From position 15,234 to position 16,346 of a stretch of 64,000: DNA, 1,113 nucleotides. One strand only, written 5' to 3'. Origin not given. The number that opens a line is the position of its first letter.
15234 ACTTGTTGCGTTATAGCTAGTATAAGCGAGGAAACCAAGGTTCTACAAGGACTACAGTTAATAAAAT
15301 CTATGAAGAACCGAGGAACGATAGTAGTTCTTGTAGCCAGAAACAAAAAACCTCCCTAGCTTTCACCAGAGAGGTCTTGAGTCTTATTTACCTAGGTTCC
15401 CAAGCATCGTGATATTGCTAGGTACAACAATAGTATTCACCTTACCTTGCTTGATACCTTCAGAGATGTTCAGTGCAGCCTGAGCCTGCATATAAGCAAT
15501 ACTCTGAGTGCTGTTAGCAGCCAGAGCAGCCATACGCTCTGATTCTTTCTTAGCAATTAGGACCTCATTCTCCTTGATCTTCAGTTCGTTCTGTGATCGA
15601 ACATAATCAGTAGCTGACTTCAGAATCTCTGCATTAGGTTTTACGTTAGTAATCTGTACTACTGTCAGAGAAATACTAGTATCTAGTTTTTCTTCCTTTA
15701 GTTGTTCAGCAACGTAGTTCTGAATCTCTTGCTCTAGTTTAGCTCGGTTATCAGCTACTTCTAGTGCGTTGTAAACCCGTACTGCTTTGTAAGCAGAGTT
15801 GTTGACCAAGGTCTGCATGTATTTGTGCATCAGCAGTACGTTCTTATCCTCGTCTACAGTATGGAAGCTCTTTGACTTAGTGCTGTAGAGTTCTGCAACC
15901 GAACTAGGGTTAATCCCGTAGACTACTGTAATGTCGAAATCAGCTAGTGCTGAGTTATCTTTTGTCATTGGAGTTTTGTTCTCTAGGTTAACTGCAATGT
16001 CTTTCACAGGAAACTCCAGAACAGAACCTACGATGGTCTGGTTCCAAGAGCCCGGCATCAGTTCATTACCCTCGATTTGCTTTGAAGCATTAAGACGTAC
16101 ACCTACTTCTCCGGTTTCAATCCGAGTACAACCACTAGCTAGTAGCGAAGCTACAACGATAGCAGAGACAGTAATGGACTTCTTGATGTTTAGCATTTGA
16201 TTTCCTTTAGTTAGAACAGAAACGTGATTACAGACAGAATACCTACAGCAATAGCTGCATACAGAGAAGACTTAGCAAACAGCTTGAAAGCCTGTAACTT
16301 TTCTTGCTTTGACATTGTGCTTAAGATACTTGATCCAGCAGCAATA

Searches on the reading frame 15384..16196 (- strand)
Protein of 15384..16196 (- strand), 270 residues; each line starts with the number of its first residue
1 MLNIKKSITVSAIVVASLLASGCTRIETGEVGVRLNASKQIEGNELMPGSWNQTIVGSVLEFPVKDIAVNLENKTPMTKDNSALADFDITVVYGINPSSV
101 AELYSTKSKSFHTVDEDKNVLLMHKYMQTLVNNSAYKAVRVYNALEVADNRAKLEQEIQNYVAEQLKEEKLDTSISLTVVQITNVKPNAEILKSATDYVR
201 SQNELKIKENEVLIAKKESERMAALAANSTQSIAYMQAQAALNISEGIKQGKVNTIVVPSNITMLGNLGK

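Call 21: search_protein_families(library=phrogs, proteins=[window:15384-16196:-], max_evalue=0.00001)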
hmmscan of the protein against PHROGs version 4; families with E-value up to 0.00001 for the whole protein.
window:15384-16196:- (270 aa): 1 family
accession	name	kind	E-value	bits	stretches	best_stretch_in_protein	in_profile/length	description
phrog_200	-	other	3.2e-31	109.8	1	3-243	79-313/379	lipoprotein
